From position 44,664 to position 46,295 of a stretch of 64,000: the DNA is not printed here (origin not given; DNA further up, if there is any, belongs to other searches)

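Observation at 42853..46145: Orphan corrinoid iron-sulfur protein (AcsC) with its own RACo activase, without AcsD, methyltransferase or CODH/ACS partners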

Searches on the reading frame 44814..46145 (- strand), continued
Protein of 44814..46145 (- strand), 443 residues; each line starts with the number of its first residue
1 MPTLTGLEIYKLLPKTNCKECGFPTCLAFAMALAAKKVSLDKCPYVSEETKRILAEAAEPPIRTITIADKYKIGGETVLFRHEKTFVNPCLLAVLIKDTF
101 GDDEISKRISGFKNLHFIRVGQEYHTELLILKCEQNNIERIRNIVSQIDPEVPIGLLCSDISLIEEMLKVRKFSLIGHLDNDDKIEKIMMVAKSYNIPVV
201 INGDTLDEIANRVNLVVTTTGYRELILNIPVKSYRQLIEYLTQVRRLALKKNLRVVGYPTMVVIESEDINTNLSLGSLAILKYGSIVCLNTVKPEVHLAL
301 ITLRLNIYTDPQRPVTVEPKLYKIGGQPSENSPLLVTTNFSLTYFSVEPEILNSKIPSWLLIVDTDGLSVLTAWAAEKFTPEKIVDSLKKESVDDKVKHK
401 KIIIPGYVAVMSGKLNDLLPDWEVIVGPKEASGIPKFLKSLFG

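Call 13: find_encoding_contigs(protein=P0013, flank=10000, max_places=2)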
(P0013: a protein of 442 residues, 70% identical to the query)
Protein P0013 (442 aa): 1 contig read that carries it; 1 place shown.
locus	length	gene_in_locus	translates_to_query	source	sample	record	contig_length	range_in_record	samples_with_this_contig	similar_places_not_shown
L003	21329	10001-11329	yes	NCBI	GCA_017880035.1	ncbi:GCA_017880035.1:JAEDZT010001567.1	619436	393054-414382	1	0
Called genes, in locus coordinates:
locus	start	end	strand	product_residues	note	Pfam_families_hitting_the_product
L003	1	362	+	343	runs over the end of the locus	PF00814:TsaD, PF02543:Carbam_trans_N (weak)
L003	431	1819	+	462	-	PF00682:HMGL-like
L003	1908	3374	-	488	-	PF00239:Resolvase, PF07508:Recombinase, PF13408:Zn_ribbon_recom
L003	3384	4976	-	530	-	PF02463:SMC_N, PF11398:DUF2813, PF13175:AAA_15, PF13476:AAA_23, PF13304:AAA_21, PF20469:OLD-like_TOPRIM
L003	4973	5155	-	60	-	PF12728:HTH_17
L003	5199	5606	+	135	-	-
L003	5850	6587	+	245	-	PF01170:UPF0020 (faint), PF01555:N6_N4_Mtase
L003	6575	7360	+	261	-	PF02384:N6_Mtase, PF07669:Eco57I, PF05175:MTS (weak), PF13847:Methyltransf_31 (weak)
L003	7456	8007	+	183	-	-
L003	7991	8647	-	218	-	-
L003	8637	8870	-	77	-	PF12728:HTH_17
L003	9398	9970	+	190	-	-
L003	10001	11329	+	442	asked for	PF04060:FeS, PF03599:CdhD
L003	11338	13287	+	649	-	PF00111:Fer2, PF17650:RACo_linker, PF17651:Raco_middle, PF14574:RACo_C_ter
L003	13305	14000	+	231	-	PF01590:GAF, PF13185:GAF_2, PF13492:GAF_3, PF03861:ANTAR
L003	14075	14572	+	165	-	PF17963:Big_9 (weak), PF00801:PKD (weak)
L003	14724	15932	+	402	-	PF06739:SBBP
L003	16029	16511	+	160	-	-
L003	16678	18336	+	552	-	PF01645:Glu_synthase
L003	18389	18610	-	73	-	PF03781:FGE-sulfatase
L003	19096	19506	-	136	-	-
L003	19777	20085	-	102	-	-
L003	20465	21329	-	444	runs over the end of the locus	PF13646:HEAT_2 (faint)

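Call 14: find_encoding_contigs(protein=P0012, flank=10000, max_places=2)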
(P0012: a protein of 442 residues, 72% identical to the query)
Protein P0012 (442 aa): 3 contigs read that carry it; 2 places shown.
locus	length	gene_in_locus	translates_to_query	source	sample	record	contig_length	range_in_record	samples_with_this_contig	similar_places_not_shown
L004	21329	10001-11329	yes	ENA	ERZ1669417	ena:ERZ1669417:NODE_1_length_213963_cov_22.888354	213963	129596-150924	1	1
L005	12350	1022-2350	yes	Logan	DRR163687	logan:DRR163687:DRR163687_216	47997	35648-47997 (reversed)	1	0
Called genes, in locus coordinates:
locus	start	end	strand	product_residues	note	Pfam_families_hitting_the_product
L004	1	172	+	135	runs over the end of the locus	PF00380:Ribosomal_S9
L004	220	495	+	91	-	PF00216:Bac_DNA_binding, PF18291:HU-HIG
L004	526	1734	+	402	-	PF00155:Aminotran_1_2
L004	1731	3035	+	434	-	PF01408:GFO_IDH_MocA (weak), PF03447:NAD_binding_3, PF00742:Homoserine_dh, PF01842:ACT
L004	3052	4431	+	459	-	PF02874:ATP-synt_ab_N, PF00006:ATP-synt_ab, PF22919:ATP-synt_VA_C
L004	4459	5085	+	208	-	PF00625:Guanylate_kin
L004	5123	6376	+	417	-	PF22694:CtpB_N-like (weak), PF00595:PDZ, PF13180:PDZ_2 (weak), PF17820:PDZ_6, PF03572:Peptidase_S41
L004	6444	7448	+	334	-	PF00814:TsaD, PF22521:HypF_C_2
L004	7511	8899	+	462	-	PF00682:HMGL-like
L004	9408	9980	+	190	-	-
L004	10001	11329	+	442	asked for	PF04060:FeS, PF03599:CdhD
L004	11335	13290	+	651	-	PF00111:Fer2, PF17650:RACo_linker, PF17651:Raco_middle, PF14574:RACo_C_ter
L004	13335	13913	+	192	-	PF12099:DUF3575 (weak)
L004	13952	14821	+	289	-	PF01063:Aminotran_4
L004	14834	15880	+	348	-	PF09587:PGA_cap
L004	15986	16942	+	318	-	PF02568:ThiI, PF18297:NFACT-R_2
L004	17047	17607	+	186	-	PF01814:Hemerythrin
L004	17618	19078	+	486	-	PF00590:TP_methylase, PF02602:HEM4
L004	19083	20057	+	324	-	PF00490:ALAD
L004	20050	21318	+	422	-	PF00202:Aminotran_3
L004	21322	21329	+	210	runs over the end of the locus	-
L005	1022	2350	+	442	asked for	PF04060:FeS, PF03599:CdhD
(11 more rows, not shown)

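Call 15: find_encoding_contigs(protein=P0028, flank=10000, max_places=2)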
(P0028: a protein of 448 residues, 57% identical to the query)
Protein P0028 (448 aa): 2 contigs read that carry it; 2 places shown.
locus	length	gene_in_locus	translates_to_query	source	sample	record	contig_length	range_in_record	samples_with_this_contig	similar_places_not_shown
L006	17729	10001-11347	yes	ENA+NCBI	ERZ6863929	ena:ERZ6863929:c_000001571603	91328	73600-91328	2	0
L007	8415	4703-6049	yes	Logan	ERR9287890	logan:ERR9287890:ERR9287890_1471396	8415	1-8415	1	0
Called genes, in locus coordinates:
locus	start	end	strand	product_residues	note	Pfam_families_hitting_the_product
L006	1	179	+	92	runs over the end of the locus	PF02609:Exonuc_VII_S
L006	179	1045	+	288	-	PF00348:polyprenyl_synt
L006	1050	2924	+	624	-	PF13292:DXP_synthase_N, PF00456:Transketolase_N (weak), PF00676:E1_dh (faint), PF02775:TPP_enzyme_C (weak), PF02779:Transket_pyr, PF02780:Transketolase_C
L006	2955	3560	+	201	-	PF01728:FtsJ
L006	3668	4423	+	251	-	PF20772:TACO1_YebC_N, PF01709:Transcrip_reg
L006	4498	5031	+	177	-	PF02075:RuvC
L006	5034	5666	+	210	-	PF01330:RuvA_N, PF07499:RuvA_C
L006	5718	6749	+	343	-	PF06068:TIP49 (weak), PF20720:nSTAND3 (faint), PF05496:RuvB_N, PF00004:AAA, PF07728:AAA_5 (faint), PF17864:AAA_lid_4, PF05491:WHD_RuvB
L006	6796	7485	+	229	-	PF00881:Nitroreductase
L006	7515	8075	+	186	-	-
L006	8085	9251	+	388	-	PF01969:Ni_insertion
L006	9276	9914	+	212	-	-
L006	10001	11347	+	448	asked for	PF04060:FeS, PF03599:CdhD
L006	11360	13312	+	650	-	PF00111:Fer2, PF17650:RACo_linker, PF17651:Raco_middle, PF14574:RACo_C_ter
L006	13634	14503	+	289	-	PF01063:Aminotran_4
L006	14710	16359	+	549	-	PF04773:FecR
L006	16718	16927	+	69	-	-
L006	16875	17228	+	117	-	-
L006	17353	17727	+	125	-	?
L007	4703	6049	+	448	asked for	PF04060:FeS, PF03599:CdhD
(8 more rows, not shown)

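Call 16: find_encoding_contigs(protein=P0038, flank=10000, max_places=1)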
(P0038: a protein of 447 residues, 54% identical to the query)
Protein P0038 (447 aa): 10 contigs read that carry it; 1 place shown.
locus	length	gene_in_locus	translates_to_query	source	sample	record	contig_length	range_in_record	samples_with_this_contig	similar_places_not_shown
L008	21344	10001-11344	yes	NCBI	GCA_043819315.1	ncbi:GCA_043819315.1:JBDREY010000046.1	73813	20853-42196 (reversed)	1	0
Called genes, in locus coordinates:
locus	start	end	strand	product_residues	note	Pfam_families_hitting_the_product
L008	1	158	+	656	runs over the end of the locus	PF13492:GAF_3 (faint), PF01590:GAF, PF13185:GAF_2, PF13487:HD_5, PF01966:HD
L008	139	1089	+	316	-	PF00763:THF_DHG_CYH, PF02882:THF_DHG_CYH_C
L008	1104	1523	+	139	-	PF01894:YjbQ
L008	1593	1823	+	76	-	-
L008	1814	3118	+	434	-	PF00215:OMPdecase, PF03737:RraA-like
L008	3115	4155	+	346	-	-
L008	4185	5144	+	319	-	PF00365:PFK, PF01513:NAD_kinase (weak)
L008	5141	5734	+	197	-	PF05643:GNA1162-like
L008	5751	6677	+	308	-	PF13036:LpoB, PF03783:CsgG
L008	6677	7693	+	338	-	PF21088:MS_channel_1st (weak), PF00924:MS_channel_2nd, PF21082:MS_channel_3rd (weak)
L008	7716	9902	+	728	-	PF18537:CODH_A_N, PF03598:CdhC, PF19436:ACS_CODH_B_C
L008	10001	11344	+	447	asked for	PF04060:FeS, PF03599:CdhD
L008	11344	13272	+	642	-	PF00111:Fer2, PF17650:RACo_linker, PF17651:Raco_middle, PF14574:RACo_C_ter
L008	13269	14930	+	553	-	PF01555:N6_N4_Mtase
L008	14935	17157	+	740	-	PF00270:DEAD, PF04851:ResIII, PF18766:SWI2_SNF2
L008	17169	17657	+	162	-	PF01936:NYN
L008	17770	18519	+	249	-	PF00142:Fer4_NifH (faint), PF01656:CbiA, PF02374:ArsA_ATPase, PF10609:ParA (faint), PF13614:AAA_31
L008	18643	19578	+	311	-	PF03599:CdhD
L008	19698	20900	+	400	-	PF00871:Acetate_kinase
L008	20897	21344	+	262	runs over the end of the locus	PF00809:Pterin_bind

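Call 17: find_encoding_contigs(protein=P0046, flank=10000, max_places=1)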
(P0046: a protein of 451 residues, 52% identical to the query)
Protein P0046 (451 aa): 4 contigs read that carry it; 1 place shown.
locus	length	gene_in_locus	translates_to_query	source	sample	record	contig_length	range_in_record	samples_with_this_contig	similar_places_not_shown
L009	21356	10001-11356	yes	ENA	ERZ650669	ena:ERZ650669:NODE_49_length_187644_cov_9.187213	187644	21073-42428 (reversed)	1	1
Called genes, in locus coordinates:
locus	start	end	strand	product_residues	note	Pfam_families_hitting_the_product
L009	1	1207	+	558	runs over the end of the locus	PF13176:TPR_7 (faint), PF13424:TPR_12 (faint), PF13431:TPR_17 (faint), PF00515:TPR_1 (faint), PF13432:TPR_16 (weak), PF07719:TPR_2 (weak), PF13181:TPR_8 (weak), PF14559:TPR_19 (weak), +4 more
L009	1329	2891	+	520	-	PF00209:SNF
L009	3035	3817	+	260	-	PF00696:AA_kinase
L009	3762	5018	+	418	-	PF00202:Aminotran_3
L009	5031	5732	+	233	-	-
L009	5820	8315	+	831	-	PF00133:tRNA-synt_1, PF01406:tRNA-synt_1e (faint), PF01921:tRNA-synt_1f (faint), PF09334:tRNA-synt_1g, PF13603:tRNA-synt_1_2, PF00133:tRNA-synt_1, PF09334:tRNA-synt_1g, PF08264:Anticodon_1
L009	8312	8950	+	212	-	PF04390:LptE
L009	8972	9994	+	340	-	-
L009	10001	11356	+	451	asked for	PF04060:FeS, PF03599:CdhD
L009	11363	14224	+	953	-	PF01074:Glyco_hydro_38N, PF09261:Alpha-mann_mid, PF07748:Glyco_hydro_38C, PF17677:Glyco_hydro38C2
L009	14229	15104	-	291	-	PF02569:Pantoate_ligase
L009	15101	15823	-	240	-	PF00702:Hydrolase, PF12710:HAD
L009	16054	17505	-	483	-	PF08323:Glyco_transf_5, PF13439:Glyco_transf_4 (faint), PF00534:Glycos_transf_1, PF13692:Glyco_trans_1_4, PF20706:GT4-conflict (weak)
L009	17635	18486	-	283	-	PF01694:Rhomboid, PF08551:DUF1751, PF20216:DUF6576 (weak)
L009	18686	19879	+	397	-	PF00764:Arginosuc_synth, PF20979:Arginosuc_syn_C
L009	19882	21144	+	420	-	PF00278:Orn_DAP_Arg_deC, PF01168:Ala_racemase_N (weak), PF02784:Orn_Arg_deC_N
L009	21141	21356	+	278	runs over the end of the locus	PF01678:DAP_epimerase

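Call 18: find_encoding_contigs(protein=P0064, flank=10000, max_places=1)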
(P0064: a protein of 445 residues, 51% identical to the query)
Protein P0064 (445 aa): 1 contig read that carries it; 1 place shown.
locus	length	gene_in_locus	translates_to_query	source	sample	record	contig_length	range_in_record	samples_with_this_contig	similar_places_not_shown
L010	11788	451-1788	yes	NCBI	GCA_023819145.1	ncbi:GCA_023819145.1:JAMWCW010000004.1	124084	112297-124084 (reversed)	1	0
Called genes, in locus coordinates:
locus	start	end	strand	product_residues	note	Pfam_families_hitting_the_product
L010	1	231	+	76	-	?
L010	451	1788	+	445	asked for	PF04060:FeS, PF03599:CdhD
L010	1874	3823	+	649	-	PF00111:Fer2, PF17650:RACo_linker, PF17651:Raco_middle, PF14574:RACo_C_ter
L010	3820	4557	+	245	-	PF01656:CbiA (weak), PF02374:ArsA_ATPase, PF13614:AAA_31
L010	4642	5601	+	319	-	PF03599:CdhD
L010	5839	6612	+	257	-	PF00809:Pterin_bind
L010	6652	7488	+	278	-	PF02548:Pantoate_transf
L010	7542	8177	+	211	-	PF00834:Ribul_P_3_epim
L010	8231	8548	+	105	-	-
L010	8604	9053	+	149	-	PF09424:YqeY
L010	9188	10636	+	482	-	-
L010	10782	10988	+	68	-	PF01197:Ribosomal_L31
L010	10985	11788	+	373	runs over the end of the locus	PF03462:PCRF, PF00472:RF-1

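Call 22: search_protein_families(library=pfam, proteins=[L003:9398-9970:+, L004:9408-9980:+, L006:9276-9914:+, L009:8972-9994:+, L006:7515-8075:+], max_evalue=1)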
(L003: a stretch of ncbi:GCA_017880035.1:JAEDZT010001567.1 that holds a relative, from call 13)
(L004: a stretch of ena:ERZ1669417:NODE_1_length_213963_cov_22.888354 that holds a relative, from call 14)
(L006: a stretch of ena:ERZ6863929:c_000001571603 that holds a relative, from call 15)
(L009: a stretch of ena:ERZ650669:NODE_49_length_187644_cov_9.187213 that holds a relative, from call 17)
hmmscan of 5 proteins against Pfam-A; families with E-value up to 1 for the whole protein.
L003:9398-9970:+ (190 aa): 0 families

L004:9408-9980:+ (190 aa): 3 families
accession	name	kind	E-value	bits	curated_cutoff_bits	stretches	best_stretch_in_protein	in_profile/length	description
PF13620.12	CarboxypepD_reg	-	0.061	14.1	32.3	1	114-187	10-81/82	Carboxypeptidase regulatory-like domain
PF13715.12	CarbopepD_reg_2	-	0.088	13.3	32.2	1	117-188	13-77/88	CarboxypepD_reg-like domain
PF04123.18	DUF373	-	0.17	11.7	28.3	1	18-87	257-320/335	Domain of unknown function (DUF373)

L006:9276-9914:+ (212 aa): 3 families
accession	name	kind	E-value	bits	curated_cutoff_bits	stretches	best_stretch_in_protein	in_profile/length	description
PF13620.12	CarboxypepD_reg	-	0.00036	21.2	32.3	1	132-204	12-81/82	Carboxypeptidase regulatory-like domain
PF08308.17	PEGA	-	0.014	15.7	20.8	1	170-207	33-70/71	PEGA domain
PF13715.12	CarbopepD_reg_2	-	0.096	13.2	32.2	1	152-204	27-76/88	CarboxypepD_reg-like domain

L009:8972-9994:+ (340 aa): 3 families
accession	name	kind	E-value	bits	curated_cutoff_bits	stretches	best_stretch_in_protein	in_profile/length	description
PF21694.2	DNA_pol3_delta_C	-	0.00019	21.8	27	1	212-331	4-119/121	DNA polymerase III delta subunit, C-terminal domain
PF06144.19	DNA_pol3_delta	-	0.00042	20.7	21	1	20-85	1-66/124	DNA polymerase III, delta subunit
PF21819.3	DUF6885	-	0.2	11.2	27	1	64-131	89-156/251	Family of unknown function (DUF6885)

L006:7515-8075:+ (186 aa): 1 family
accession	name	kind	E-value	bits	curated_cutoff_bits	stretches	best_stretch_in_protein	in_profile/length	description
PF02511.20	Thy1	-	5e-05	23.6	24.8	1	104-143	151-190/191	Thymidylate synthase complementing protein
